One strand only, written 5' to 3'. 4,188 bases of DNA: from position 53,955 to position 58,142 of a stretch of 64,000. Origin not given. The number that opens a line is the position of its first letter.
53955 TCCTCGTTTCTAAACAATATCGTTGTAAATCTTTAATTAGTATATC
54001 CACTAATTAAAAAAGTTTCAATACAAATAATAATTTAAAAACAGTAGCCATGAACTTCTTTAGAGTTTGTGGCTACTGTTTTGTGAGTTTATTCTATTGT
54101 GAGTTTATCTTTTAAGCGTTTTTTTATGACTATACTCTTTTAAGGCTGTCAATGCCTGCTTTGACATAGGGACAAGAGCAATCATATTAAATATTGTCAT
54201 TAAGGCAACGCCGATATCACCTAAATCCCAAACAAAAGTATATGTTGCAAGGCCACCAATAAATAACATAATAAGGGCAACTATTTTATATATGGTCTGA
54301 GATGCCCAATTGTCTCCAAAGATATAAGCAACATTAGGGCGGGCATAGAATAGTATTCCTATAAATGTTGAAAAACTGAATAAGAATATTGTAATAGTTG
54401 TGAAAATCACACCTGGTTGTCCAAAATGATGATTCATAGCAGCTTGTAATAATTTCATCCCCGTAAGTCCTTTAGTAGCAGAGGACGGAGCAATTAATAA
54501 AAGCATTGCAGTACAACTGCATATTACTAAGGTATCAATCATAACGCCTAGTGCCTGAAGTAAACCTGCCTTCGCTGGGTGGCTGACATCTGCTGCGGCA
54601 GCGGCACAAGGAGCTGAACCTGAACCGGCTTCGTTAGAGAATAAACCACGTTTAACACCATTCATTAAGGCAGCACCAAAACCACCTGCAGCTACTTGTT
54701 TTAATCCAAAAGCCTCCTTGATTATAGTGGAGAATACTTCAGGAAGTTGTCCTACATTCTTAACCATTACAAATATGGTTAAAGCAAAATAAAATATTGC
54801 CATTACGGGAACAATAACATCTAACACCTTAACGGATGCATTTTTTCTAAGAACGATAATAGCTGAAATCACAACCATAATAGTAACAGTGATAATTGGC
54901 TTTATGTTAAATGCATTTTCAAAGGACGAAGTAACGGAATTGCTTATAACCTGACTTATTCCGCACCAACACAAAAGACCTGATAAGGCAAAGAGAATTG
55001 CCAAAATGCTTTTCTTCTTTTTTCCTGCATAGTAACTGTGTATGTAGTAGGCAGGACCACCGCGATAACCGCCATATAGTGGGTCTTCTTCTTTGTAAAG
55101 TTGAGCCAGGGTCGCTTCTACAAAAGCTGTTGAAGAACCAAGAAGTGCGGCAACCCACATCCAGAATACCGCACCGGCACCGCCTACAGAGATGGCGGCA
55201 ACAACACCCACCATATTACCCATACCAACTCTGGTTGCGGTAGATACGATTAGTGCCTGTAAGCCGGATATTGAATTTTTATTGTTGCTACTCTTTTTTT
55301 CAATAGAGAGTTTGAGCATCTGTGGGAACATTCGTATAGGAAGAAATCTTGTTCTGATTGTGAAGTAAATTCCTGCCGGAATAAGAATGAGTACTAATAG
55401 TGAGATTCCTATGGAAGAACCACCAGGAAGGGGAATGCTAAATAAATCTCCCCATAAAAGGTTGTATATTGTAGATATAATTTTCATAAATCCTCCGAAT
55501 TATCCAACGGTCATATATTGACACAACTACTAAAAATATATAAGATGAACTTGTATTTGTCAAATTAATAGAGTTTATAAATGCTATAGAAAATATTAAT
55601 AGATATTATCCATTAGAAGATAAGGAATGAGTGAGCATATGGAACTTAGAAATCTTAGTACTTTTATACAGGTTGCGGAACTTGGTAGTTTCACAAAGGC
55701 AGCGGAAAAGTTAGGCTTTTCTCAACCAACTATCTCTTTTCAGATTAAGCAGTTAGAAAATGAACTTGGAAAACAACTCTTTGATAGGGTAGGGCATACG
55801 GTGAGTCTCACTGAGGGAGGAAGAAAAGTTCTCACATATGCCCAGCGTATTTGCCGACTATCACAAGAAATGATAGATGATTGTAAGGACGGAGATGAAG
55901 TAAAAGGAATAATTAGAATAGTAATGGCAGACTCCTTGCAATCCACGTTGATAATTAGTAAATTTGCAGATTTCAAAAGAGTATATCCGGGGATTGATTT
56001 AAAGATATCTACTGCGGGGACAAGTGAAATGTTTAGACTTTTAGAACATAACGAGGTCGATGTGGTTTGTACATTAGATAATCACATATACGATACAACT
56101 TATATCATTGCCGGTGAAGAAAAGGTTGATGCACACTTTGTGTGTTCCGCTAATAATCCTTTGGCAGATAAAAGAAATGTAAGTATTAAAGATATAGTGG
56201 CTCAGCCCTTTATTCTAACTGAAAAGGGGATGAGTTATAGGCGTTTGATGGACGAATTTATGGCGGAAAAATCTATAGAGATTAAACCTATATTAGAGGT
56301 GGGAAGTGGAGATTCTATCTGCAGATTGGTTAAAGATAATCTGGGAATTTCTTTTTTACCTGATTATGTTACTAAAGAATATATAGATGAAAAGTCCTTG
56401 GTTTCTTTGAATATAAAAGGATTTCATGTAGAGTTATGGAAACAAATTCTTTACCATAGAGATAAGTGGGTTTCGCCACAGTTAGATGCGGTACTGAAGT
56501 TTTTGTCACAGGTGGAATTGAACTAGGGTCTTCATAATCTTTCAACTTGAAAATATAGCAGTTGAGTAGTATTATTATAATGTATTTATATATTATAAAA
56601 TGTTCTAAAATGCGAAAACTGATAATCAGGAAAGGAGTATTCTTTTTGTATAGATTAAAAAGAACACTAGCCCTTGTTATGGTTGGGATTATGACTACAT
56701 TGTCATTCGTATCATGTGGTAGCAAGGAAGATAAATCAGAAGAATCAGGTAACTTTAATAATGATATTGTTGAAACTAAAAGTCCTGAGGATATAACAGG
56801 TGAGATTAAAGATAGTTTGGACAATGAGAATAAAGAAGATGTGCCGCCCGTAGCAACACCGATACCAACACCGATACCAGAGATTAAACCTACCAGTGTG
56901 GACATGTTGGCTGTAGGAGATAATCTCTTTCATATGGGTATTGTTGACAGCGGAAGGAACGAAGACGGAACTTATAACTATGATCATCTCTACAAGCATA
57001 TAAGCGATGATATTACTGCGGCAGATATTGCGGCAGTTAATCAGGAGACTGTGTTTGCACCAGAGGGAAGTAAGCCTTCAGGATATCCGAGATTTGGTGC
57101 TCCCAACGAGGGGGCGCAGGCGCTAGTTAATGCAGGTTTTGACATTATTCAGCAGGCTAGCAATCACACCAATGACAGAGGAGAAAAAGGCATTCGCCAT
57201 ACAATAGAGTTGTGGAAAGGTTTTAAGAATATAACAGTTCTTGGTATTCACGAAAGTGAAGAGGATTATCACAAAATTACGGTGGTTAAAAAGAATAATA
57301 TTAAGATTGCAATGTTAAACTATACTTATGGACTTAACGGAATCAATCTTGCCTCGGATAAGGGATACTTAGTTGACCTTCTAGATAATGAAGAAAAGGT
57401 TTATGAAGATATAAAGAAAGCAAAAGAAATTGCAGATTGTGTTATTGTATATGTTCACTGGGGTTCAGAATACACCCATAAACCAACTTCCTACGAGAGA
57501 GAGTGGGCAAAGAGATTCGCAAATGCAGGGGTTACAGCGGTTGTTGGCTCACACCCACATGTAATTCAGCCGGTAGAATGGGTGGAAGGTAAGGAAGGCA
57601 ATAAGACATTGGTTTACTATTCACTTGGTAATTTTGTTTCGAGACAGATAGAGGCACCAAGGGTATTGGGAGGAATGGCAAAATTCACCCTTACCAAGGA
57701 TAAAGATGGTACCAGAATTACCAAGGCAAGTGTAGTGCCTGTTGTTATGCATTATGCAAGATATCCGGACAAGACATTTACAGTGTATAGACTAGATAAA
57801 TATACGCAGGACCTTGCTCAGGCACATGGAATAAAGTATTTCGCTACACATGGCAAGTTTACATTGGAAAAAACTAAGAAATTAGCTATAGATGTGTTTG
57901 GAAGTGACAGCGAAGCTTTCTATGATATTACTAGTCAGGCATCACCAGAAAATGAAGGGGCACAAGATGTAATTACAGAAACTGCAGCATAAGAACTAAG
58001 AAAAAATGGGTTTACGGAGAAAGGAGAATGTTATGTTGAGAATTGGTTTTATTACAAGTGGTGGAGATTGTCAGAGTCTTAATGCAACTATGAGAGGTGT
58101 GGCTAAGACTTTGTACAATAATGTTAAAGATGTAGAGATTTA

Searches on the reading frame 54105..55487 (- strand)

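Call 55: search_protein_families(library=pfam, proteins=[window:54105-55487:-], max_evalue=0.0001)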
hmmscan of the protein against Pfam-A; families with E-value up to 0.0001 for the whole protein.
window:54105-55487:- (460 aa): 1 family
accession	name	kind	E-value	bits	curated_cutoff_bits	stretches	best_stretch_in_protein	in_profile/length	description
PF01235.23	Na_Ala_symp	-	5.4e-130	434.6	24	1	64-457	4-384/392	Sodium:alanine symporter family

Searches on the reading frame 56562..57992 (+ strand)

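Call 55: search_protein_families(library=pfam, proteins=[window:56562-57992:+], max_evalue=0.0001)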
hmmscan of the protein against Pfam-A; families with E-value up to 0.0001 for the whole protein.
window:56562-57992:+ (476 aa): 1 family
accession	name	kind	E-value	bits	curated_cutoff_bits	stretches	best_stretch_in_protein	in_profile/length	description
PF09587.15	PGA_cap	-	2.5e-67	227.5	27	1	115-362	2-255/255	Bacterial capsule synthesis protein PGA_cap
